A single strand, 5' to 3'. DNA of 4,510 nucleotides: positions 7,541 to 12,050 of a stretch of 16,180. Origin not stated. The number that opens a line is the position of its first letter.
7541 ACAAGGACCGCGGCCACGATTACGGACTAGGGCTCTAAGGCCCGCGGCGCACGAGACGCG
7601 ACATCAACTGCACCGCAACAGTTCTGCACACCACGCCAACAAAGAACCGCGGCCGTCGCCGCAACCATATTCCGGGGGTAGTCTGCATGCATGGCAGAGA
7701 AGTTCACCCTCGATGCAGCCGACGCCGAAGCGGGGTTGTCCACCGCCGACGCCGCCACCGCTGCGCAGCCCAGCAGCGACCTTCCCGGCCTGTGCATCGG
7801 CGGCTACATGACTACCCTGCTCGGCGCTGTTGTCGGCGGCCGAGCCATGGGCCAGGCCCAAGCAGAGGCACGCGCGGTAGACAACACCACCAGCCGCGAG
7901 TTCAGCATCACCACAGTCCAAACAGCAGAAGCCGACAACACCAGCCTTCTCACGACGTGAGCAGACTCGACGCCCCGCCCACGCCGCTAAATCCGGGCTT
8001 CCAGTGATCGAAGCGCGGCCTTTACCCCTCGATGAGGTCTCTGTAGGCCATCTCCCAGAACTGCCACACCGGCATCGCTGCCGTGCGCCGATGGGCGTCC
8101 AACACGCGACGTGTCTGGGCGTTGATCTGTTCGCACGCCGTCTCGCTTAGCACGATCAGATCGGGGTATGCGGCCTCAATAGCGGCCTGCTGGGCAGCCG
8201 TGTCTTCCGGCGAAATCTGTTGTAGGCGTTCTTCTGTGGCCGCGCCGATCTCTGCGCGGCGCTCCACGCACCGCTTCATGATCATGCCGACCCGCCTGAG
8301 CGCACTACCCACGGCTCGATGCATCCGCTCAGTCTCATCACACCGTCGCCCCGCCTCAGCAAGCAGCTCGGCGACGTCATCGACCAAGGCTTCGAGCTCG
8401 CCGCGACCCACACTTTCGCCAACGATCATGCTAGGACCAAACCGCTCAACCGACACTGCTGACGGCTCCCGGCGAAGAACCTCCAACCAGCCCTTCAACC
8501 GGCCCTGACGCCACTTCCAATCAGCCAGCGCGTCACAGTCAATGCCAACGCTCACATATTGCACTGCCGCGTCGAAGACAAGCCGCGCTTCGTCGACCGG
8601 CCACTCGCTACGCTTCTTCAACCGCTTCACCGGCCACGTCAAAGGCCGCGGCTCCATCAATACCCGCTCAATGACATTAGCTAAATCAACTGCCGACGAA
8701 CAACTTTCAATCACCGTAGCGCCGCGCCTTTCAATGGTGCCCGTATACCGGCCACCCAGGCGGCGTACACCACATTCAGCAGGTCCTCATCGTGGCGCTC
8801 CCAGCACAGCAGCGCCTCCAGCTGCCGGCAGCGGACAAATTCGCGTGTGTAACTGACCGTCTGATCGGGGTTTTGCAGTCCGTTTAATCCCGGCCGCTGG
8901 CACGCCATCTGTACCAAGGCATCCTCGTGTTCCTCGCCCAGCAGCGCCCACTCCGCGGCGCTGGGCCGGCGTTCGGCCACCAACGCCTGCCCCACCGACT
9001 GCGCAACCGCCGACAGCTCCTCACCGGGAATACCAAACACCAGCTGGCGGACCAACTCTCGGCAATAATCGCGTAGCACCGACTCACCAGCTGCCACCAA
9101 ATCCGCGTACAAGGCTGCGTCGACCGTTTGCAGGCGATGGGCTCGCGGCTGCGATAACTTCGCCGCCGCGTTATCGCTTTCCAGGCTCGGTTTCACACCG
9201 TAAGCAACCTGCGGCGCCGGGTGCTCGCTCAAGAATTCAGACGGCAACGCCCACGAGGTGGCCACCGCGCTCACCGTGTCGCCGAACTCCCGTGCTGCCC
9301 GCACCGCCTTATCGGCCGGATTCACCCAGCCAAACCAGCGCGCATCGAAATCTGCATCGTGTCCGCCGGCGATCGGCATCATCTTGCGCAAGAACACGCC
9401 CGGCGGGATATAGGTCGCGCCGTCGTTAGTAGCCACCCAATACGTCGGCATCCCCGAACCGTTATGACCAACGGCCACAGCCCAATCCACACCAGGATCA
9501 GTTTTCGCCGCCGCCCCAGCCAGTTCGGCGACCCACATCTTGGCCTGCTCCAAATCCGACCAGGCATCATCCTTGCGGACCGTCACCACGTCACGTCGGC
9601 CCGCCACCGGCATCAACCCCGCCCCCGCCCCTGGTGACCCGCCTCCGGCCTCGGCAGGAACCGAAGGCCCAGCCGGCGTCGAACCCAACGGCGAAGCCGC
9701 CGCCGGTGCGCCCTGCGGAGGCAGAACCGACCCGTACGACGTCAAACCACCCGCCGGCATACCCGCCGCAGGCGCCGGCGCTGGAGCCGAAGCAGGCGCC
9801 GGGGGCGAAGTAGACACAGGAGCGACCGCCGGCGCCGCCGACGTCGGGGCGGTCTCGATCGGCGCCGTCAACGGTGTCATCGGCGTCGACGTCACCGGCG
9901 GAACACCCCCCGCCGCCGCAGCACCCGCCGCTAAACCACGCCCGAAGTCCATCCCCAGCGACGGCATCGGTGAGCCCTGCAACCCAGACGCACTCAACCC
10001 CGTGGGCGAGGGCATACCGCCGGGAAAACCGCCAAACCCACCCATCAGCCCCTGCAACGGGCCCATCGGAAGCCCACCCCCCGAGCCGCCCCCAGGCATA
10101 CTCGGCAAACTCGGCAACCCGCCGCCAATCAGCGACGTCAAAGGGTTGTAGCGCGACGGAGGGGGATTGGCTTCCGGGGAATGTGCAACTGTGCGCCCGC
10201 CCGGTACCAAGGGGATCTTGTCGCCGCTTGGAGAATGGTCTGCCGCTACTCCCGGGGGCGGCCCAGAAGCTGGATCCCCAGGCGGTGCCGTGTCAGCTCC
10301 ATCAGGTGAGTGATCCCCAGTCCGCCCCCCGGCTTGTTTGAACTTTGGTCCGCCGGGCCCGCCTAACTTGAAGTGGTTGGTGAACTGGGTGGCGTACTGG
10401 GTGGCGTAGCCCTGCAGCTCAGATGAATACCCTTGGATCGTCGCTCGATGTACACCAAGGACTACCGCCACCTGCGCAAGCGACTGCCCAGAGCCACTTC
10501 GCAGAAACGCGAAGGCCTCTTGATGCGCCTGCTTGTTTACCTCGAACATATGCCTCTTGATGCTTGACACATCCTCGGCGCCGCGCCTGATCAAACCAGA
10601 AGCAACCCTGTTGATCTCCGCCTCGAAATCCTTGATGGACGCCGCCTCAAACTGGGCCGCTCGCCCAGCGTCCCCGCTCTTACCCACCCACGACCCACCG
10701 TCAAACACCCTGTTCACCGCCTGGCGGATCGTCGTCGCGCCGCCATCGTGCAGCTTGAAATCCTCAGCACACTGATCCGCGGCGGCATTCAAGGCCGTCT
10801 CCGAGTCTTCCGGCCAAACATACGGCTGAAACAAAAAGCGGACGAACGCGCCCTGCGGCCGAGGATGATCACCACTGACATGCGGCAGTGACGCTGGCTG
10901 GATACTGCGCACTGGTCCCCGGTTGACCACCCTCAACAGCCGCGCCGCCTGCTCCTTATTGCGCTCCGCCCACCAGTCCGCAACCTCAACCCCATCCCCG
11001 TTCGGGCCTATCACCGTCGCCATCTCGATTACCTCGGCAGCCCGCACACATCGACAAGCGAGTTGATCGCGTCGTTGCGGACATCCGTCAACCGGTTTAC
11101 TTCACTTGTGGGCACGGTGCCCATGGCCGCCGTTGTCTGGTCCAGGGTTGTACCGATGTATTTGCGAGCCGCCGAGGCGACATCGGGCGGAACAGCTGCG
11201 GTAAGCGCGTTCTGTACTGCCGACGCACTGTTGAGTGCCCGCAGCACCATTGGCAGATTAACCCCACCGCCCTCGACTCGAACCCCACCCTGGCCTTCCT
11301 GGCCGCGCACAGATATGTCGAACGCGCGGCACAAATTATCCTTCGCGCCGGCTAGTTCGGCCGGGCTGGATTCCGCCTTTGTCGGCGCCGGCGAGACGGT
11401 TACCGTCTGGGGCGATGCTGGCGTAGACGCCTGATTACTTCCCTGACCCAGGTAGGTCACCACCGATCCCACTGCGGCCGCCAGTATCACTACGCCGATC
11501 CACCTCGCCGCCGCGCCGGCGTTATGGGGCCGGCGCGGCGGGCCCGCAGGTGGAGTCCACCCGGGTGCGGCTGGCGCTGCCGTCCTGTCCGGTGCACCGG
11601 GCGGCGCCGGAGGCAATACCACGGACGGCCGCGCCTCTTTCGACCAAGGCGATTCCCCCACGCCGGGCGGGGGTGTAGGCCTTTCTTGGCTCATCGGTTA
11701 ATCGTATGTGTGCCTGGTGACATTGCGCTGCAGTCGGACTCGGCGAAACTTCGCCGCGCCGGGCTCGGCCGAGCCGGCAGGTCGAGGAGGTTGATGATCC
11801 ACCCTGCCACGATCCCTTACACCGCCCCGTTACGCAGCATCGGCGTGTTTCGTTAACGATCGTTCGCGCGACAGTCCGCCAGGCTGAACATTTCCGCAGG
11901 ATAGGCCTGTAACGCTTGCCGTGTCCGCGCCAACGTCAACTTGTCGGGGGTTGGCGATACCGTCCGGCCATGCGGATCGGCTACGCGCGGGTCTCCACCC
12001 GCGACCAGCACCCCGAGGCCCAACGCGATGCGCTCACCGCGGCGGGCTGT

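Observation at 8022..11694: Orphan EspK-like three-gene operon, apparently without a type VII secretion system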

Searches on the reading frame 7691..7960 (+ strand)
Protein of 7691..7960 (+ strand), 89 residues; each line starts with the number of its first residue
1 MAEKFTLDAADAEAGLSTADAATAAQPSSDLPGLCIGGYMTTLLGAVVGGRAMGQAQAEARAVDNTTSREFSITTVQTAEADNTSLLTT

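Call 80: search_protein_families(library=pfam, proteins=[window:7691-7960:+], max_evalue=0.1)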
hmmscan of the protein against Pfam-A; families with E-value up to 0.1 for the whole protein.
window:7691-7960:+ (89 aa): 0 families

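Call 95: search_protein_families(library=ncbifam, proteins=[window:7691-7960:+], max_evalue=0.1)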
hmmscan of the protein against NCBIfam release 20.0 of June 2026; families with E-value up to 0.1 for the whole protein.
window:7691-7960:+ (89 aa): 0 families

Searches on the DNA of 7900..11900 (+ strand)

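Call 8: search_dna_similar(query=window:7900-11900:+, collection=plasmids, mode=near)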
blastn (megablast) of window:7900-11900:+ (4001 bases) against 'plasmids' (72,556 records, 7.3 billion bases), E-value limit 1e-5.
Records with a match: 25; places in all: 28; records where one place covers at least 80% of the query: 3.
Best place of each record, by identity: >=99% 7; 90-95% 1; 80-90% 16; 60-80% 1.
By first word of the organism name: Mycobacterium 25.
By predicted mobility (MOB-suite, as given by PLSDB): mobilizable 25.
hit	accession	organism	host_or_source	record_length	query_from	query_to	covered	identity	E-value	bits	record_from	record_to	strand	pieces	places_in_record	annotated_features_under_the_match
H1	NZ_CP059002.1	Mycobacterium avium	Homo sapiens,sputum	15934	1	3863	97%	100.0%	0e+0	7134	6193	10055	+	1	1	chemotaxis protein | hypothetical protein (x3)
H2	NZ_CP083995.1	Mycobacterium avium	-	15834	1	3863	97%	100.0%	0e+0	7134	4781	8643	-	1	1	chemotaxis protein | hypothetical protein (x3)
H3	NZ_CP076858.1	Mycobacterium avium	Homo sapiens,sputum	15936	1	3863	97%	100.0%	0e+0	7129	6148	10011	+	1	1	chemotaxis protein | hypothetical protein (x3)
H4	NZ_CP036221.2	Mycobacterium avium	Homo sapiens,bacterial ...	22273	833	4001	74%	88.0%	0e+0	3501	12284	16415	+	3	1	hypothetical protein (x3)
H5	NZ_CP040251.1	Mycobacterium avium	Homo sapiens,sputum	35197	833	3863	71%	87.4%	0e+0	3233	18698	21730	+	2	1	hypothetical protein (x2)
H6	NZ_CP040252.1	Mycobacterium avium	Homo sapiens,sputum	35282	833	3863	71%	87.2%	0e+0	3194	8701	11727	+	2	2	hypothetical protein (x2)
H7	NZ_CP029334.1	Mycobacterium avium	Homo sapiens,blood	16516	833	3092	52%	91.1%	0e+0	2816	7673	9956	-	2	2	chemotaxis protein | hypothetical protein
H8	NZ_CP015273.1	Mycobacterium intracellulare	Homo sapiens,cell culture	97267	529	2248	43%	80.4%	0e+0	1301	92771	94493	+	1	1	hypothetical protein (x2)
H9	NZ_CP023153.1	Mycobacterium intracellulare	Homo sapiens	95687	529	2248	43%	80.4%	0e+0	1301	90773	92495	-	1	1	hypothetical protein (x2)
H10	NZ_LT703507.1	Mycobacterium intracellulare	natural / free-living,environmental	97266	529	2248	43%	80.4%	0e+0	1301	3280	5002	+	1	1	hypothetical protein (x2)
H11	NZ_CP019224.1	Mycobacterium intracellulare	Homo sapiens,human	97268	529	2248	43%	80.4%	0e+0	1301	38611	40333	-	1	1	hypothetical protein (x2)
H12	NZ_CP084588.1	Mycobacterium intracellulare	water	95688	529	2248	43%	80.4%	0e+0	1301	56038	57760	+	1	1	hypothetical protein (x2)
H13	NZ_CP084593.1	Mycobacterium intracellulare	water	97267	529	2248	43%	80.4%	0e+0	1301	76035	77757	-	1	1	hypothetical protein (x2)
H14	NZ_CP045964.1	Mycobacterium intracellulare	Homo sapiens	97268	529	2248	43%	80.4%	0e+0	1301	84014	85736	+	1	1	hypothetical protein (x2)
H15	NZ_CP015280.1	Mycobacterium intracellulare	bronchial lavage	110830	529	2248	43%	80.3%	0e+0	1295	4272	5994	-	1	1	hypothetical protein (x2)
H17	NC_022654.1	Mycobacterium kansasii ATCC 12478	-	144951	529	2248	43%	80.3%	0e+0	1295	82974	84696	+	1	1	hypothetical protein (x3)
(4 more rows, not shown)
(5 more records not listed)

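Call 10: get_annotated_region(hit=H17, flank=20000)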
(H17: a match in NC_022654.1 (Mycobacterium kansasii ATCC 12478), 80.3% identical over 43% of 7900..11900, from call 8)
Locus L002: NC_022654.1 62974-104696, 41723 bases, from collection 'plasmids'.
description: Mycobacterium kansasii ATCC 12478 plasmid pMK12478, complete sequence
organism: Mycobacterium kansasii ATCC 12478 (NCBI taxid 557599)
taxonomy: Bacteria; Actinomycetota; Actinomycetes; Mycobacteriales; Mycobacteriaceae; Mycobacterium; Mycobacterium kansasii; Mycobacterium kansasii ATCC 12478
host: -; source: -; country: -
typing (MOB-suite, as given by PLSDB): mobilizable; replicon rep_cluster_519; relaxase MOBF
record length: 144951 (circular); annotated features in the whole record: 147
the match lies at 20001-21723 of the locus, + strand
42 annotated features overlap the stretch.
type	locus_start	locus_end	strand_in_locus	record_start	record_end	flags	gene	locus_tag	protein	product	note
CDS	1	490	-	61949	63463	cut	eccD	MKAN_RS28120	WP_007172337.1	type VII secretion integral membrane protein EccD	GO:0009306 - protein secretion [Evidence IEA]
CDS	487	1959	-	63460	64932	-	-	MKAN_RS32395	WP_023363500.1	MinD/ParA family protein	-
CDS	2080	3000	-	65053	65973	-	-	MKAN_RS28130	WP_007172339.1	ESX secretion-associated protein EspG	-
CDS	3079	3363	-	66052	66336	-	-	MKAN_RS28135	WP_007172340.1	WXG100 family type VII secretion target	-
CDS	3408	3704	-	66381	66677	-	-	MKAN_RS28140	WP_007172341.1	WXG100 family type VII secretion target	-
CDS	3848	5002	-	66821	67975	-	-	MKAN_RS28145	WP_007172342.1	PPE family protein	-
CDS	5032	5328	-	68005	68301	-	-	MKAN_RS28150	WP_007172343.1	PE family protein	-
CDS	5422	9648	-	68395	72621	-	-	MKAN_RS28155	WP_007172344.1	type VII secretion protein EccC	-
CDS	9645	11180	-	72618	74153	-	eccB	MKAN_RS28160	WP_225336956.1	type VII secretion protein EccB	GO:0009306 - protein secretion [Evidence IEA]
CDS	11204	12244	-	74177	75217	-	-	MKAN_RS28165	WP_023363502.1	C40 family peptidase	GO:0006508 - proteolysis [Evidence IEA]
CDS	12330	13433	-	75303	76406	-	-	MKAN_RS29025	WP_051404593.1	hypothetical protein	-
CDS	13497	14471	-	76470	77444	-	-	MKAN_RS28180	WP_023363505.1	hypothetical protein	-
CDS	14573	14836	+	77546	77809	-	-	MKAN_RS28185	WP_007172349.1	type II toxin-antitoxin system VapB family antitoxin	-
CDS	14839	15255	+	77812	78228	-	-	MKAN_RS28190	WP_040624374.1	type II toxin-antitoxin system VapC family toxin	-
CDS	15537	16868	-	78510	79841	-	-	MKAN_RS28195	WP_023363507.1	IS256 family transposase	-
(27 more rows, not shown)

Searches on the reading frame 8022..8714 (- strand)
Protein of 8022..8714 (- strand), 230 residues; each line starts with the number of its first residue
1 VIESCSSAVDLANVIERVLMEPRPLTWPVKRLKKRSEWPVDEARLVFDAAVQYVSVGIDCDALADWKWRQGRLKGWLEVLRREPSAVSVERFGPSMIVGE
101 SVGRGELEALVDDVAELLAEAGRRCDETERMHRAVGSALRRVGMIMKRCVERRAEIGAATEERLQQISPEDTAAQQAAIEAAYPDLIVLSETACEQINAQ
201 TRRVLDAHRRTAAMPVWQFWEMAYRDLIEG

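Call 5: search_protein_families(library=pfam, proteins=[window:8022-8714:-], max_evalue=1)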
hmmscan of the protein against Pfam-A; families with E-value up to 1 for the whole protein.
window:8022-8714:- (230 aa): 1 family
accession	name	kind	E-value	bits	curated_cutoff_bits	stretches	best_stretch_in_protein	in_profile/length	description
PF05957.18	DUF883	-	0.017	15.5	25.4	1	104-124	4-24/53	DUF883 N-terminal domain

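Call 6: search_protein_families(library=ncbifam, proteins=[window:8022-8714:-], max_evalue=1)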
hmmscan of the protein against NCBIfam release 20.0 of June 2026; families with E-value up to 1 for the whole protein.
window:8022-8714:- (230 aa): 0 families

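Call 24: find_homologous_proteins(query=window:8022-8714:-)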
Query window:8022-8714:- (230 aa): 17 proteins with E <= 0.001 among 1754 candidates.
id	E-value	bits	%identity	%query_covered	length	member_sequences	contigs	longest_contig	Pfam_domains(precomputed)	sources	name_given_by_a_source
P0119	3.2e-133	460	100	92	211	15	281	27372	-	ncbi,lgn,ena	-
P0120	2.7e-85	304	63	100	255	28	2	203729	-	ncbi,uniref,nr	ncbi:hypothetical protein [Mycobacterium intracellulare]|uniref:hypothetical protein n=1 Tax=Mycobac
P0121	5.3e-85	303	63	100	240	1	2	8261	-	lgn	-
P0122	3.6e-83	297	67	93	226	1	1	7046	-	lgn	-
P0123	6.1e-77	276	65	88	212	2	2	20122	-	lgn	-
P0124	1.6e-74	268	64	92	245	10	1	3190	-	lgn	-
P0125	1.6e-72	262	57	99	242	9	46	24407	-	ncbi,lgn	-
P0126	3.1e-71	258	56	100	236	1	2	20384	-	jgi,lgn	jgi:hypothetical protein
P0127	6.3e-65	237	55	100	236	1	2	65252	-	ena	-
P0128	5.3e-47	178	68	56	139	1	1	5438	-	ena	-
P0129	3.3e-46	176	45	97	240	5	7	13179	-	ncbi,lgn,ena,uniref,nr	ncbi:hypothetical protein Mkiyose1665_57370 [Mycobacterium kiyosense]|uniref:hypothetical protein n=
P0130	9.8e-42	161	47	100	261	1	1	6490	-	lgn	-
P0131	2.8e-40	157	46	99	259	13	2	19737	-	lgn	-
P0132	4.2e-40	156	46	100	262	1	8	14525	-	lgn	-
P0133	8.9e-40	155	47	99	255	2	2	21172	-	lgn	-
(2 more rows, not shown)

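Call 49: predict_structure(alignment_id=A2)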
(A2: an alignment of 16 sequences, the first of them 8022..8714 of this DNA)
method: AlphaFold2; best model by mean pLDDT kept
length: 230 residues; sequences in the alignment: 16
mean_pLDDT: 82.7   pTM: 0.73
mean pLDDT of the five models: 82.7, 82.5, 82.4, 82.3, 81.4
residues with pLDDT >= 90: 88; 70-90: 110; 50-70: 12; < 50: 20
segments of 3 or more residues with pLDDT < 50: 1-3, 84-100
pLDDT, mean of each block of 10 residues (from residue 1): 62 84 79 85 92 88 88 84 48 38 69 86 87 93 96 96 95 95 94 96 88 84 77
secondary structure, 60 per line:
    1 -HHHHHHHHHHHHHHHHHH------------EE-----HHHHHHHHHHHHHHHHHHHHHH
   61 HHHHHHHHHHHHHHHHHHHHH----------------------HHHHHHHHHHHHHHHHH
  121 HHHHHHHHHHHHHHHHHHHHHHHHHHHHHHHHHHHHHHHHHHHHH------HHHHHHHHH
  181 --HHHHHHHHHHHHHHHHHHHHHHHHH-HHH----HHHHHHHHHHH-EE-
elements in order: H2-19 H39-81 H104-165 H172-180 H183-207 H216-226

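Call 56: fold_search(model_id=the predicted structure, library=pdb)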
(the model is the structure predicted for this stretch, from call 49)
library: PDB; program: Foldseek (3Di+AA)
matches with E <= 10: 116; with E <= 0.001: 0
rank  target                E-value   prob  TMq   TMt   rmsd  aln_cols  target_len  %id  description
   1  2cmr_A                4.0e-01  0.09  0.15  0.17  26.0       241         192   11  Crystal structure of the HIV-1 neutralizing antibody D5 Fab bound to the gp41 inner-core mimetic 5-helix (released 2006-10-16)
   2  3q0k_A                1.1e+00  0.08  0.17  0.14  33.9       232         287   14  Crystal structure of Human PACSIN 2 F-BAR (released 2012-02-15)
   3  3q0k_B                1.4e+00  0.06  0.17  0.14  34.4       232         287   14  Crystal structure of Human PACSIN 2 F-BAR (released 2012-02-15)
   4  7xge_C                1.4e+00  0.20  0.25  0.33  23.8       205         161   11  Crystal structure of MCL-1 in complex with computationally designed inhibitor protein (released 2022-07-20)
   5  8iyj_B1               1.9e+00  0.11  0.27  0.19  20.0       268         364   14  Cryo-EM structure of the 48-nm repeat doublet microtubule from mouse sperm (released 2023-07-05)
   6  7xge_G                2.0e+00  0.09  0.18  0.24  19.9       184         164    7  Crystal structure of MCL-1 in complex with computationally designed inhibitor protein (released 2022-07-20)
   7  8s2f_AAA              2.2e+00  0.14  0.29  0.34  26.2       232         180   12  Crystal structure of Borrelia burgdorferi paralogous family 12 outer surface protein BBH37 (released 2025-03-05)
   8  9qvm_N                2.2e+00  0.08  0.24  0.11  22.1       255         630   10  Cryo-EM reconstruction of the NEDD1 anchor protein and CDK5RAP2 bound to the gamma-tubulin ring complex (released 2025-05-21)
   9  8xbh_R                2.2e+00  0.04  0.15  0.13  30.7       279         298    9  Human GPR34 -Gi complex bound to M1 (released 2023-12-27)
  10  8gl3                  2.3e+00  0.08  0.21  0.23  25.9       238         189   17  De novo design of monomeric helical bundles for pH-controlled membrane lysis (released 2023-09-06)
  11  9qvm_B                2.3e+00  0.06  0.20  0.10  20.6       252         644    8  Cryo-EM reconstruction of the NEDD1 anchor protein and CDK5RAP2 bound to the gamma-tubulin ring complex (released 2025-05-21)
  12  8jd3_3                2.3e+00  0.05  0.18  0.07  29.3       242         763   10  Cryo-EM structure of Gi1-bound mGlu2-mGlu3 heterodimer (released 2023-06-21)
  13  2odv                  2.4e+00  0.11  0.29  0.30  17.0       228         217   13  Crystal structure of a fragment of the plakin domain of plectin, Cys to Ala mutant. (released 2007-03-13)
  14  7xge_A                2.6e+00  0.21  0.30  0.39  23.3       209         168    8  Crystal structure of MCL-1 in complex with computationally designed inhibitor protein (released 2022-07-20)
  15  4xxx                  2.7e+00  0.15  0.35  0.33  26.9       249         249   11  Structure of PE-PPE domains of ESX-1 secreted protein EspB, C2221 (released 2015-02-18)
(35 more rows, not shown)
